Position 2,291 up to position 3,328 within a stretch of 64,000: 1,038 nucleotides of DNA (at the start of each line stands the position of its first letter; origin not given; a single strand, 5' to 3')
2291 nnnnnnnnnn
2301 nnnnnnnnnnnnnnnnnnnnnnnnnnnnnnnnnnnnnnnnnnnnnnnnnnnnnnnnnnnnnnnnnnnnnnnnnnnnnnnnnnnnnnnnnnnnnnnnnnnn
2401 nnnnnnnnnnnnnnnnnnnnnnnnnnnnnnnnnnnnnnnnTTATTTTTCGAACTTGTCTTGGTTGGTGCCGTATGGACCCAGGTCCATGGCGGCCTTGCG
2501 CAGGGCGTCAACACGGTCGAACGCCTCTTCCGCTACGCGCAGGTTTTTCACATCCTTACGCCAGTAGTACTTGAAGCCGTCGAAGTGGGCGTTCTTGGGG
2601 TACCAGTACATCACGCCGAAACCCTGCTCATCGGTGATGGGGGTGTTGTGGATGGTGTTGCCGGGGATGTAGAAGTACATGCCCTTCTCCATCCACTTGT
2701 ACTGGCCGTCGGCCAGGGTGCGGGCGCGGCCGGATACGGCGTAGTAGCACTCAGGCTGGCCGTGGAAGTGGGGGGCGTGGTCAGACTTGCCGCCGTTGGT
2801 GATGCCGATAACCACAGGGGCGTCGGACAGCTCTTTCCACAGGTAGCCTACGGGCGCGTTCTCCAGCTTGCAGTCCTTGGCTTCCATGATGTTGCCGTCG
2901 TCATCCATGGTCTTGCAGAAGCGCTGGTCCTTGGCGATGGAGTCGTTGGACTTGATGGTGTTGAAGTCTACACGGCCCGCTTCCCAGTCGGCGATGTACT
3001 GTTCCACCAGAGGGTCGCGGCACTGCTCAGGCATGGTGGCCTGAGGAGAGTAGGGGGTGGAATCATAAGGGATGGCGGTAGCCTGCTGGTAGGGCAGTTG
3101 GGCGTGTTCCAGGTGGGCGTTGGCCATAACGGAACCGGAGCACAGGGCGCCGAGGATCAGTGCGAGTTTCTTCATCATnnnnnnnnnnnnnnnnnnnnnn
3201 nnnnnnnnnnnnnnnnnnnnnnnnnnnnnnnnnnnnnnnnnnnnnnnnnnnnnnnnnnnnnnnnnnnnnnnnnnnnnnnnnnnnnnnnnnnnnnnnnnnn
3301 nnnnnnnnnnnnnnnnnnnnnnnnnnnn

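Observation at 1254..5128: Putative self-contained periplasmic 'make-your-own electron acceptor' operon: enoate reductase, tetraheme cytochrome, exported cupin lyase and porin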

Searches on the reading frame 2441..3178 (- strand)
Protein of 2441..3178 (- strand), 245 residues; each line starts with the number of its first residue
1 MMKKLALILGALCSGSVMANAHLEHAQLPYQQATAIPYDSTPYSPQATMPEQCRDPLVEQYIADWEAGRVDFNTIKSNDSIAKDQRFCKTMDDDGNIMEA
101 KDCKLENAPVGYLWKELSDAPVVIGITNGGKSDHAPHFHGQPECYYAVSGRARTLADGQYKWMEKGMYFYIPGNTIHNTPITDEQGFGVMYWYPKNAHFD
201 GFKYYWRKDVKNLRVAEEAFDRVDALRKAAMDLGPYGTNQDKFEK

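Call 3: search_protein_families(library=pfam, proteins=[window:2441-3178:-], max_evalue=0.01)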
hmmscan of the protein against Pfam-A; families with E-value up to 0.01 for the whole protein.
window:2441-3178:- (245 aa): 2 families
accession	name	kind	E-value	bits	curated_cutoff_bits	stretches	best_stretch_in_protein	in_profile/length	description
PF07883.17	Cupin_2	-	1.1e-06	28.7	27.2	1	130-179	8-56/70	Cupin domain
PF12973.13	Cupin_7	-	0.0046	17.2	27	1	130-187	42-95/105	ChrR Cupin-like domain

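Call 4: search_protein_families(library=ncbifam, proteins=[window:2441-3178:-], max_evalue=0.01)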
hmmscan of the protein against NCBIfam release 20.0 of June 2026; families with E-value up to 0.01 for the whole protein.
window:2441-3178:- (245 aa): 0 families

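Call 6: search_solved_structures(query=window:2441-3178:-, max_evalue=10, show_alignments=3)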
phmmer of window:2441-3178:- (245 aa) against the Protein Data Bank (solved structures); distinct sequences matched with E-value up to 10: 24.
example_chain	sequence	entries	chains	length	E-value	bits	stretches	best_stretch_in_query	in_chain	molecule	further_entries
2h0v_A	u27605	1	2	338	1e-05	28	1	119-180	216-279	Quercetin 2,3-dioxygenase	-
1y3t_A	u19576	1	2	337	1e-05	28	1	119-180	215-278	Hypothetical protein yxaG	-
8hfb_A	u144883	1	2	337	7e-05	25.2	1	119-180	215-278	Quercetin 2,3-dioxygenase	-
6a53_A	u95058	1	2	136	0.0048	19.2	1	132-208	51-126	Novel protein with potential Cupin domain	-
5tfz_A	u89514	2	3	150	0.0066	18.8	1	132-207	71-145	dimethylsulfoniopropionate lyase DddK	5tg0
4rd7_A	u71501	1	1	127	0.0088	18.4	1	135-193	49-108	Cupin 2 conserved barrel domain protein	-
6a55_A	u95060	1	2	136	0.02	17.2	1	132-193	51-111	Novel protein with potential Cupin domain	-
4lul_A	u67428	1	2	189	0.048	16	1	137-200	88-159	Glucose-6-phosphate isomerase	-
4luk_A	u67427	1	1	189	0.066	15.5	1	137-200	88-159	Glucose-6-phosphate isomerase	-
6a54_A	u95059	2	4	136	0.084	15.2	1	132-208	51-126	Novel protein with potential Cupin domain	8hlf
4lta_A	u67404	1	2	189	0.12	14.6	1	137-200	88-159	Glucose-6-phosphate isomerase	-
1qxj_A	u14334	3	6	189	0.25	13.6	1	137-200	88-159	Glucose-6-phosphate isomerase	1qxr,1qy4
2gc0_A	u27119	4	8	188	0.25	13.6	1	137-200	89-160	Glucose-6-phosphate isomerase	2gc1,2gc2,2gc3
1x7n_A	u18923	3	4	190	0.25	13.6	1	137-200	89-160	Glucose-6-phosphate isomerase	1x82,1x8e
4lum_A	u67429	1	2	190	0.34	13.2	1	137-200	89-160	Glucose-6-phosphate isomerase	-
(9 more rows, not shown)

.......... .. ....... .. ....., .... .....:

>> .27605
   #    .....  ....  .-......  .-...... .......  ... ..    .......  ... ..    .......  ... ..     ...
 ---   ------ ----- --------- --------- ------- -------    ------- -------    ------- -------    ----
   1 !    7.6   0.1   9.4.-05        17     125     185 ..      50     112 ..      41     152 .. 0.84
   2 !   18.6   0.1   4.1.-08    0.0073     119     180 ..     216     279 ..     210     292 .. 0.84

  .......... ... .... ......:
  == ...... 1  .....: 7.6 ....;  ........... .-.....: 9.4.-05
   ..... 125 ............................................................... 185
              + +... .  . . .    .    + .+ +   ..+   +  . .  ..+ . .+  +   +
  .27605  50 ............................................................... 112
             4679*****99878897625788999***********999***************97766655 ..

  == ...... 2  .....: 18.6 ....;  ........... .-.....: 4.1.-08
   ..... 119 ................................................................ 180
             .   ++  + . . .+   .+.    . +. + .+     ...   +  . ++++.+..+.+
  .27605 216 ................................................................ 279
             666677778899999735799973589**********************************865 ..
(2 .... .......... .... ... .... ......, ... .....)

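Call 8: find_homologous_proteins(query=window:2441-3178:-)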
Query window:2441-3178:- (245 aa): 54 proteins with E <= 0.001 among 312 candidates.
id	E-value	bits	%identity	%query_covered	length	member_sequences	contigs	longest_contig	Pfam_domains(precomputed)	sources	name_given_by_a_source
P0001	9.4e-169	577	98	100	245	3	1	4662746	PF07883.18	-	-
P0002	2.4e-137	474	81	100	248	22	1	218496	PF07883.18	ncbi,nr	ncbi:cupin domain-containing protein [Ferrimonas balearica]|nr:cupin domain-containing protein [Ferr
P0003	4.3e-136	470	79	99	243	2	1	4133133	PF07883.18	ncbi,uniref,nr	ncbi:cupin domain-containing protein [Ferrimonas lipolytica]|uniref:Cupin domain-containing protein 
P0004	2.5e-126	438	79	90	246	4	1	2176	PF07883.18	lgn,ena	-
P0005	4.5e-124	431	71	100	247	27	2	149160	PF07883.18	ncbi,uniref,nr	ncbi:cupin domain-containing protein [Shewanella canadensis]|uniref:Cupin domain-containing protein 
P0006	6.7e-124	430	72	100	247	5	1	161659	PF07883.18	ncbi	ncbi:cupin domain-containing protein [Shewanella algae]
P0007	2.4e-122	425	72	97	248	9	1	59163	PF07883.18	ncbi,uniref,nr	ncbi:cupin domain-containing protein [Shewanella sp. NIFS-20-20]|uniref:cupin domain-containing prot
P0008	4.2e-121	421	71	100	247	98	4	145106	PF07883.18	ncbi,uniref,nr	ncbi:cupin domain-containing protein [Shewanella insulae]|uniref:Cupin domain-containing protein n=1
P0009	7.2e-121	420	70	98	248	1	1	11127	PF07883.18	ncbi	ncbi:MAG: cupin domain-containing protein [Shewanella sp.]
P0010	9.6e-121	420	73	100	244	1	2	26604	-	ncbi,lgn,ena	ncbi:MAG: hypothetical protein ACTIM4_13790 [Marinomonas sp.]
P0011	2.1e-118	412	73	91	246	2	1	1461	PF07883.18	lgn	-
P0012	3.9e-118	411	75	90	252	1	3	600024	PF07883.18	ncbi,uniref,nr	ncbi:cupin domain-containing protein [Paraferrimonas haliotis]|uniref:Periplasmic RmlC-type Cupin do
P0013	1.2e-117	410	73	90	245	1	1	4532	-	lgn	-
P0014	3.0e-116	405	71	90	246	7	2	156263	PF07883.18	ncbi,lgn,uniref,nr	ncbi:cupin domain-containing protein [Shewanella sp. 10N.7]|uniref:cupin domain-containing protein n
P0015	3.4e-116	405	67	100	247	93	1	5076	-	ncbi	ncbi:MAG: cupin domain-containing protein [Shewanella sp.]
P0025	1.5e-108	380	70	91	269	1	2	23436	PF07883.18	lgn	-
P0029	1.3e-106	373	69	91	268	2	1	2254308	-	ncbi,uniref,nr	ncbi:cupin domain-containing protein [Reinekea thalattae]|uniref:Cupin domain-containing protein n=1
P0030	3.9e-106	372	69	92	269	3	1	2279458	PF07883.18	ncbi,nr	ncbi:cupin domain-containing protein [Falsirhodobacter algicola]|nr:cupin domain-containing protein 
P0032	4.1e-103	362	67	94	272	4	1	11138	PF07883.18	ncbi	-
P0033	2.0e-102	360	60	100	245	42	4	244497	PF07883.18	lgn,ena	-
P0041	5.4e-100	352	63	95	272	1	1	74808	-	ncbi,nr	ncbi:cupin domain-containing protein [Granulosicoccaceae sp. 1_MG-2023]|nr:cupin domain-containing p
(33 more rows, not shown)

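Call 21: find_encoding_contigs(protein=P0029, flank=10000, max_places=2)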
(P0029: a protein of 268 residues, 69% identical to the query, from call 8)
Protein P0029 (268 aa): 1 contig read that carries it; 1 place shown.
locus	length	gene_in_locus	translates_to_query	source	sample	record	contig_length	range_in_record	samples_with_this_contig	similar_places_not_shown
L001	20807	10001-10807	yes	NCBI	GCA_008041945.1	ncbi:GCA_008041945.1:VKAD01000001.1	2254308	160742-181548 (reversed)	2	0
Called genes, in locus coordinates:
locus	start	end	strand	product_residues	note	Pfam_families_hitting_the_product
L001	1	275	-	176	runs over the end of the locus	PF22290:DmmA-like_N (faint), PF22289:DmmA-like_C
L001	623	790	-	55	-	-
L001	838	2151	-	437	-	PF00909:Ammonium_transp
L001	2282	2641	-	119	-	PF06249:EutQ, PF05899:Cupin_3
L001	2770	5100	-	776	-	PF09347:DUF1989, PF01571:GCV_T, PF08669:GCV_T_C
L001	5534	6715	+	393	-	PF07730:HisKA_3 (weak), PF02518:HATPase_c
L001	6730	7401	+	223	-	PF00072:Response_reg, PF08281:Sigma70_r4_2 (weak), PF00196:GerE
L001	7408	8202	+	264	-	PF00989:PAS, PF08448:PAS_4 (weak), PF13188:PAS_8 (faint), PF13426:PAS_9 (faint), PF08447:PAS_3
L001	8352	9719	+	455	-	PF00743:FMO-like, PF07992:Pyr_redox_2 (weak), PF13454:NAD_binding_9 (faint), PF13738:Pyr_redox_3, PF13434:Lys_Orn_oxgnase (weak), PF00743:FMO-like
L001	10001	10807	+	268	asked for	-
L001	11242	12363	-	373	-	PF07719:TPR_2 (faint), PF13176:TPR_7 (faint), PF18073:Zn_ribbon_LapB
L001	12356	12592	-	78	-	PF06305:LapA_dom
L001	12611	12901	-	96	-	PF00216:Bac_DNA_binding, PF18291:HU-HIG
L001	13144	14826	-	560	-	PF00575:S1 (weak), PF17092:PCB_OB (faint), PF00575:S1, PF00575:S1, PF23459:S1_RRP5 (weak), PF00575:S1, PF21710:Spt6_S1, PF23459:S1_RRP5 (weak), +1 more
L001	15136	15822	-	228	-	PF02224:Cytidylate_kin, PF13189:Cytidylate_kin2 (faint)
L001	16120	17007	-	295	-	PF02153:PDH_N, PF20463:PDH_C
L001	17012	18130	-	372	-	PF01817:CM_2, PF00800:PDT, PF01842:ACT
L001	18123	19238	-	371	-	PF00266:Aminotran_5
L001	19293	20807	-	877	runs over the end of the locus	PF00521:DNA_topoisoIV, PF03989:DNA_gyraseA_C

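Call 22: find_encoding_contigs(protein=P0030, flank=10000, max_places=2)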
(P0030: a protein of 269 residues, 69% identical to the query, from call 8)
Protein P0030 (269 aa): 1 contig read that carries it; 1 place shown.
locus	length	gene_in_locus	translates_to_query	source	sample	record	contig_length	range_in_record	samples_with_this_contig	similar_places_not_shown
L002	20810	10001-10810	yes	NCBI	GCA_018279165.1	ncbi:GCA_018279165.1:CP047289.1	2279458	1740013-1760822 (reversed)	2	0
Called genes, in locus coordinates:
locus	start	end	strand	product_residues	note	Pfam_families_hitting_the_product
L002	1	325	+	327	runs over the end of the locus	PF00248:Aldo_ket_red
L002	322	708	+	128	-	PF02627:CMD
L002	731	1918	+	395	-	PF07690:MFS_1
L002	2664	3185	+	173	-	PF00583:Acetyltransf_1, PF13673:Acetyltransf_10 (weak), PF13508:Acetyltransf_7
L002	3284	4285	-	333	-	PF07715:Plug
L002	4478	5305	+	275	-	PF03009:GDPD, PF16387:DUF4996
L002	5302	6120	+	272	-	PF00459:Inositol_P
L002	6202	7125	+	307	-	PF14240:YHYH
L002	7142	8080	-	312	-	PF00389:2-Hacid_dh, PF02826:2-Hacid_dh_C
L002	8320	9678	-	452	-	PF13454:NAD_binding_9, PF13450:NAD_binding_8 (weak)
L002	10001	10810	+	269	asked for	PF07883:Cupin_2 (weak)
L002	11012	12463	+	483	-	PF00754:F5_F8_type_C, PF22633:F5_F8_type_C_2, PF08787:Alginate_lyase2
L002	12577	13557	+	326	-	PF00248:Aldo_ket_red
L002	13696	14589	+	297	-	PF01697:Glyco_transf_92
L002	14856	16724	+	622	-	PF04230:PS_pyruv_trans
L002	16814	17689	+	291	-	PF09037:Sulphotransf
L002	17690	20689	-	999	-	PF00535:Glycos_transf_2, PF13641:Glyco_tranf_2_3 (faint), PF04230:PS_pyruv_trans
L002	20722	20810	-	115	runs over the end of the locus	-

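Call 23: find_encoding_contigs(protein=P0041, flank=10000, max_places=2)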
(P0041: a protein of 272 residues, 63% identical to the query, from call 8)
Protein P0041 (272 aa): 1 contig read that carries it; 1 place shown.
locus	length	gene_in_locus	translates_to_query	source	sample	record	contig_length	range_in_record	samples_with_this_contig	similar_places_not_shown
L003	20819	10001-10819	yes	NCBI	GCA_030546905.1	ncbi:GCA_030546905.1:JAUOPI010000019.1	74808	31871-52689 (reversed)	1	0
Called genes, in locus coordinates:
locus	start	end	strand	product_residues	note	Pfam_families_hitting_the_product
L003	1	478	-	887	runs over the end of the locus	PF06808:DctM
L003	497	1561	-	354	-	PF04290:DctQ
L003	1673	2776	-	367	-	PF03480:DctP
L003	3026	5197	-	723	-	PF00580:UvrD-helicase, PF13245:AAA_19, PF13361:UvrD_C, PF13538:UvrD_C_2, PF21196:PcrA_UvrD_tudor (weak)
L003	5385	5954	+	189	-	PF07209:DUF1415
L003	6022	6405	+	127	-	PF13474:SnoaL_3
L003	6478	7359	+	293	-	PF12728:HTH_17, PF12727:PBP_like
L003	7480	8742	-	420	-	PF00909:Ammonium_transp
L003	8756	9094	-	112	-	PF00543:P-II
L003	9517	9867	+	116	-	PF05899:Cupin_3, PF07883:Cupin_2 (weak)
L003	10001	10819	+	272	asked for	-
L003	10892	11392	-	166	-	PF01047:MarR (weak), PF13404:HTH_AsnC-type, PF13412:HTH_24, PF01037:AsnC_trans_reg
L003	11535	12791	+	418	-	PF00070:Pyr_redox (weak), PF01266:DAO, PF01494:FAD_binding_3 (faint), PF03486:HI0933_like (faint), PF07992:Pyr_redox_2 (weak), PF13450:NAD_binding_8 (weak)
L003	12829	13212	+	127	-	PF01042:Ribonuc_L-PSP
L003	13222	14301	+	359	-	PF01168:Ala_racemase_N, PF00842:Ala_racemase_C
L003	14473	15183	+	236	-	PF01177:Asp_Glu_race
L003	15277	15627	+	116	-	PF02627:CMD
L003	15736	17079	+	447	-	PF00324:AA_permease, PF03845:Spore_permease, PF13520:AA_permease_2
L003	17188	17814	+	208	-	PF03458:Gly_transporter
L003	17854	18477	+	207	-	PF02798:GST_N, PF13417:GST_N_3, PF13409:GST_N_2, PF00043:GST_C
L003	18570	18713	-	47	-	-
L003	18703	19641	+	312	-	PF00126:HTH_1, PF03466:LysR_substrate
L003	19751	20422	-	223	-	PF06267:DUF1028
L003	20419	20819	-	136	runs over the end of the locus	PF01042:Ribonuc_L-PSP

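Call 24: find_encoding_contigs(protein=P0010, flank=10000, max_places=2)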
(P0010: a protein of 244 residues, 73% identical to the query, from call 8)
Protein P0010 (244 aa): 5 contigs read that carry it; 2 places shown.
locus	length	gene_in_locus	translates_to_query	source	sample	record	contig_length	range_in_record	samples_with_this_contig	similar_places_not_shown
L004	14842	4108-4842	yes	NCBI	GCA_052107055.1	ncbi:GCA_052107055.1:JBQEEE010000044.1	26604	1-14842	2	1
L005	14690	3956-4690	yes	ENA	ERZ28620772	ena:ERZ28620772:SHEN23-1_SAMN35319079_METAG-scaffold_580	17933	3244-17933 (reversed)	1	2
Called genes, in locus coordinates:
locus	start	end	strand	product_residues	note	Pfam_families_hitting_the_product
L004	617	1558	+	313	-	PF04199:Cyclase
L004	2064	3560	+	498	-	PF00015:MCPsignal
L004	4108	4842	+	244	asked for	-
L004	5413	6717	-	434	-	PF06808:DctM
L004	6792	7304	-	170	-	PF04290:DctQ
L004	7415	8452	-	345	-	PF03480:DctP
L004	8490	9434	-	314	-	PF00763:THF_DHG_CYH, PF02882:THF_DHG_CYH_C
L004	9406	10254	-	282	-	PF00551:Formyl_trans_N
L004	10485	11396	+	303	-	PF00126:HTH_1, PF03466:LysR_substrate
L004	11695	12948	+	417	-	PF01946:Thi4 (weak), PF00890:FAD_binding_2, PF01266:DAO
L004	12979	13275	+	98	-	PF04267:SoxD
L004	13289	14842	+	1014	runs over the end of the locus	PF13510:Fer2_4, PF00890:FAD_binding_2, PF03486:HI0933_like (weak), PF07992:Pyr_redox_2, PF12831:FAD_oxidored, PF17806:SO_alpha_A3, PF01571:GCV_T, PF08669:GCV_T_C, +4 more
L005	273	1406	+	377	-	PF04199:Cyclase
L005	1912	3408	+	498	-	PF00015:MCPsignal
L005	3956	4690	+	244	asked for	-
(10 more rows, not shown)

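Call 25: find_encoding_contigs(protein=P0033, flank=10000, max_places=3)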
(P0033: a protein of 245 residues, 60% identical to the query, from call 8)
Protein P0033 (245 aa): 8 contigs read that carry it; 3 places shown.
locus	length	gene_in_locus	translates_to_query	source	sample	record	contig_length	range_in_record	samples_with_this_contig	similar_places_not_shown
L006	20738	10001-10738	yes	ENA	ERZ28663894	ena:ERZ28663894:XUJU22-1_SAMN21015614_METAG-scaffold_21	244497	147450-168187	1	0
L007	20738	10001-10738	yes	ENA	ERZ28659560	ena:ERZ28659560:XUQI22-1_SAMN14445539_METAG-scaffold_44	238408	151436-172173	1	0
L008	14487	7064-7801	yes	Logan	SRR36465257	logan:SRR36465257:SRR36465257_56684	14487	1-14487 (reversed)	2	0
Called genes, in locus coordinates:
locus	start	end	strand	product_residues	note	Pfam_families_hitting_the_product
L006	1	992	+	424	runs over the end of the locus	PF00375:SDF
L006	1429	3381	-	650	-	PF17425:Arylsulfotran_N, PF05935:Arylsulfotrans, PF14269:Arylsulfotran_2 (faint)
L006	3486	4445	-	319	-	PF00126:HTH_1, PF03466:LysR_substrate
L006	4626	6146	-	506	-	PF01946:Thi4 (faint), PF00890:FAD_binding_2, PF01266:DAO, PF03486:HI0933_like (faint), PF07992:Pyr_redox_2 (faint), PF12831:FAD_oxidored (weak), PF13450:NAD_binding_8 (weak)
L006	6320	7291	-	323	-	PF00126:HTH_1, PF03466:LysR_substrate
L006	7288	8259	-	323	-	PF00126:HTH_1, PF03466:LysR_substrate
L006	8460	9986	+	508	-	PF01946:Thi4 (faint), PF00890:FAD_binding_2, PF01266:DAO, PF03486:HI0933_like (faint), PF07992:Pyr_redox_2 (faint), PF12831:FAD_oxidored, PF13450:NAD_binding_8 (weak)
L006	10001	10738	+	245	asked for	PF07883:Cupin_2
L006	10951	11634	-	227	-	PF00392:GntR (weak), PF07729:FCD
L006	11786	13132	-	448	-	PF03605:DcuA_DcuB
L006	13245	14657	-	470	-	PF00206:Lyase_1, PF14698:ASL_C2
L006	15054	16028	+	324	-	PF00126:HTH_1, PF03466:LysR_substrate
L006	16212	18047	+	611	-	PF17425:Arylsulfotran_N, PF05935:Arylsulfotrans, PF14269:Arylsulfotran_2 (faint)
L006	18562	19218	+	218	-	PF00926:DHBP_synthase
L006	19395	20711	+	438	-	PF00149:Metallophos, PF12320:SbcD_C (weak)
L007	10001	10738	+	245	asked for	PF07883:Cupin_2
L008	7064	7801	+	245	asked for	PF07883:Cupin_2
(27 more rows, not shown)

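Call 41: find_related_loci(query=A1, collection=genome_contigs, flank=10000)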
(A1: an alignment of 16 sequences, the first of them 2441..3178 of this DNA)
Query A1 (245 aa) in genome_contigs; peptide patterns used: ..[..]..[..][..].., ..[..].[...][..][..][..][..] (x = any residue, [..] = any of these).
124 stretches matched a pattern; 63 encode a relative of the query (tblastn E <= 1e-3); 63 distinct loci.
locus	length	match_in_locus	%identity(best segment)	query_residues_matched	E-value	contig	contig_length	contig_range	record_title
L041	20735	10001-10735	99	1-245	7e-170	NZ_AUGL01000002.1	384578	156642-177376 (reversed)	Ferrimonas futtsuensis DSM 18154 G505DRAFT_scaffold00002.2_C, whole genome shotgun sequence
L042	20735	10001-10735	98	1-245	3e-169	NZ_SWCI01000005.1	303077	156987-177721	Ferrimonas sediminicola strain IMCC35001 NODE_5_length_303077_cov_187.465139, whole genome shotgun sequence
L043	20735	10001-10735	94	1-245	3e-164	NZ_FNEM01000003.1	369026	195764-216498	Ferrimonas sediminum strain DSM 23317, whole genome shotgun sequence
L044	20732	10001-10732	83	2-245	6e-147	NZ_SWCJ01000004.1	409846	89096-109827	Ferrimonas aestuarii strain IMCC35002 NODE_4_length_409846_cov_114.406889, whole genome shotgun sequence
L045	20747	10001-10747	81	1-244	1e-140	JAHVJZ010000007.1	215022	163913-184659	Marinobacter nauticus strain DP3N21-5 DP3N21-5_ctg007, whole genome shotgun sequence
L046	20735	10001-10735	80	3-244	5e-138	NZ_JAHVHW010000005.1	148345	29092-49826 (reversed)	Ferrimonas balearica strain DP5N7-6 DP5N7-6_ctg0007, whole genome shotgun sequence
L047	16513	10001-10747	79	1-244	1e-136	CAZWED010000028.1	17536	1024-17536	MAG TPA_asm: uncultured Ferrimonas sp. isolate SRP324684_co1_10 genome assembly, contig: NODE_690_length_17536_cov_5.888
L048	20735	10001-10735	74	1-245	4e-127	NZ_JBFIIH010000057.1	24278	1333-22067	MAG: Neptunomonas sp. isolate Mix_sand11.2021.09.Z.45 k141_2660066_length_24278_cov_138.7597, whole genome shotgun seque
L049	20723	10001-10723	73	5-245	6e-127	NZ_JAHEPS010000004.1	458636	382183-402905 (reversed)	Shewanella jiangmenensis strain JM162201 NODE_4_length_458636_cov_60.238988, whole genome shotgun sequence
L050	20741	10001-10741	73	2-245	2e-125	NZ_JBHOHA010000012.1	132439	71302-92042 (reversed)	Shewanella atlantica strain HQB-90 NODE_12_length_132439_cov_112.056240, whole genome shotgun sequence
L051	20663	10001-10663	78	25-245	6e-124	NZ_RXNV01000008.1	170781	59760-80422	Shewanella atlantica strain HAW-EB5 NODE_8_length_170781_cov_87.650527, whole genome shotgun sequence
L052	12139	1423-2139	72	6-243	7e-124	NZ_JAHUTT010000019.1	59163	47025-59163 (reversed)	Shewanella sp. NIFS-20-20 19, whole genome shotgun sequence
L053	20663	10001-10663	79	25-245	5e-124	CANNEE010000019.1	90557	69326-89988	uncultured Shewanella sp. isolate 1690.fasta genome assembly, contig: NODE_19, whole genome shotgun sequence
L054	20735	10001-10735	95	1-245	4e-165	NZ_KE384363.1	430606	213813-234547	Ferrimonas kyonanensis DSM 18153 H598DRAFT_scaffold00003.3, whole genome shotgun sequence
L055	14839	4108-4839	73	1-245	9e-124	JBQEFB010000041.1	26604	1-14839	MAG: Marinomonas sp. isolate AOP19_D1_surf _bin _5 AOP19_D1_surf.bin.5_41, whole genome shotgun sequence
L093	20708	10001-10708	64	10-245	3e-105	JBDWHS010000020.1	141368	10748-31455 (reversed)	MAG: Sneathiella sp. isolate CI.59.F.A1_421_49 CI_59_F_A1_421_49_000000000020, whole genome shotgun sequence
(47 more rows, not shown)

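Call 50: predict_structure(alignment_id=A1)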
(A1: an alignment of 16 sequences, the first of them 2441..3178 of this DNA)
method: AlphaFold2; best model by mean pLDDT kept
length: 245 residues; sequences in the alignment: 16
mean_pLDDT: 88.8   pTM: 0.82
mean pLDDT of the five models: 88.8, 88.5, 88.1, 87.5, 87.4
residues with pLDDT >= 90: 178; 70-90: 35; 50-70: 27; < 50: 5
segments of 3 or more residues with pLDDT < 50: 1-5
pLDDT, mean of each block of 10 residues (from residue 1): 49 52 63 85 98 97 98 96 95 89 92 95 96 93 97 96 98 95 96 87 88 92 97 93 78
secondary structure, 60 per line:
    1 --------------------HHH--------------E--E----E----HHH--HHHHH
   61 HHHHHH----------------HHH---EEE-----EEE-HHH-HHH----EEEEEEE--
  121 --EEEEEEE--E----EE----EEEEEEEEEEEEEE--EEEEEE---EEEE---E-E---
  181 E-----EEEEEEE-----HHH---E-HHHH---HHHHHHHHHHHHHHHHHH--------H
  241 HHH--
elements in order: H56-66 E89-91 E97-99 E112-118 E123-129 E143-156 E159-164 E168-171 E187-193 H207-210 H214-231 H240-243

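Call 52: fold_search(model_id=the predicted structure, library=pdb)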
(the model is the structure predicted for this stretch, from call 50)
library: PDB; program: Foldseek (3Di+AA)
matches with E <= 10: 1641; with E <= 0.001: 527
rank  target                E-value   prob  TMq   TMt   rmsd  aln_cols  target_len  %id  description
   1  5tfz_B                7.5e-08  1.00  0.36  0.67   1.7       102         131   24  Crystal structure of the dimethylsulfoniopropionate (DMSP) lyase DddK complexed with nickel and diacrylate (released 2017-06-14)
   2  6a55_A                1.5e-07  1.00  0.36  0.69   1.7       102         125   22  Crystal structure of DddK mutant Y122A (released 2019-02-20)
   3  6a53_A                1.6e-07  1.00  0.36  0.69   1.7       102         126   24  Crystal structure of DddK (released 2019-02-20)
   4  1j3p_B                1.7e-07  1.00  0.31  0.40   9.4       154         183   21  Crystal structure of Thermococcus litoralis phosphoglucose isomerase (released 2004-02-24)
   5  6a54_A                2.0e-07  1.00  0.36  0.69   1.7       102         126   22  Crystal structure of DddK mutant Y64A (released 2019-02-20)
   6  5tg0                  2.2e-07  1.00  0.36  0.64   1.7       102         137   24  Crystal structure of the dimethylsulfoniopropionate (DMSP) lyase DddK complexed with iron and zinc (released 2017-06-14)
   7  4luk                  2.2e-07  1.00  0.31  0.39   8.8       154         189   21  The crystal structure of the P132A, Y133G mutant of Pyrococcus furiosus phosphoglucose isomerase in complex with mangane (released 2014-07-30)
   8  1j3r_B                2.3e-07  1.00  0.31  0.40   9.2       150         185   21  Crystal structure of Thermococcus litoralis phosphogrucose isomerase complexed with gluconate-6-phosphate (released 2004-02-24)
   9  1j3p_A                2.4e-07  1.00  0.31  0.39   9.2       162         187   20  Crystal structure of Thermococcus litoralis phosphoglucose isomerase (released 2004-02-24)
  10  5tfz_A                2.6e-07  1.00  0.36  0.69   1.7       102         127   24  Crystal structure of the dimethylsulfoniopropionate (DMSP) lyase DddK complexed with nickel and diacrylate (released 2017-06-14)
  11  4lta_A                2.6e-07  1.00  0.31  0.39   8.9       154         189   22  The crystal structure of the P132R, Y133G mutant of Pyrococcus furiosus phosphoglucose isomerase in complex with manga (released 2014-07-30)
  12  1x82                  2.7e-07  1.00  0.32  0.40   8.9       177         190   20  CRYSTAL STRUCTURE OF PHOSPHOGLUCOSE ISOMERASE FROM PYROCOCCUS FURIOSUS WITH BOUND 5-phospho-D-arabinonate (released 2004-10-12)
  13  4lum_A                3.1e-07  1.00  0.31  0.38   9.9       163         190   21  The crystal structure of the P132V mutant of Pyrococcus furiosus phosphoglucose isomerase in complex with manganese an (released 2014-07-30)
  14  4lul_A                5.2e-07  1.00  0.30  0.39  10.5       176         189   20  The crystal structure of the P132A, Y133D mutant of Pyrococcus furiosus phosphoglucose isomerase in complex with manga (released 2014-07-30)
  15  1qxj_A                6.2e-07  1.00  0.31  0.39   9.4       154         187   22  Crystal structure of native phosphoglucose isomerase from Pyrococcus furiosus (released 2003-12-09)
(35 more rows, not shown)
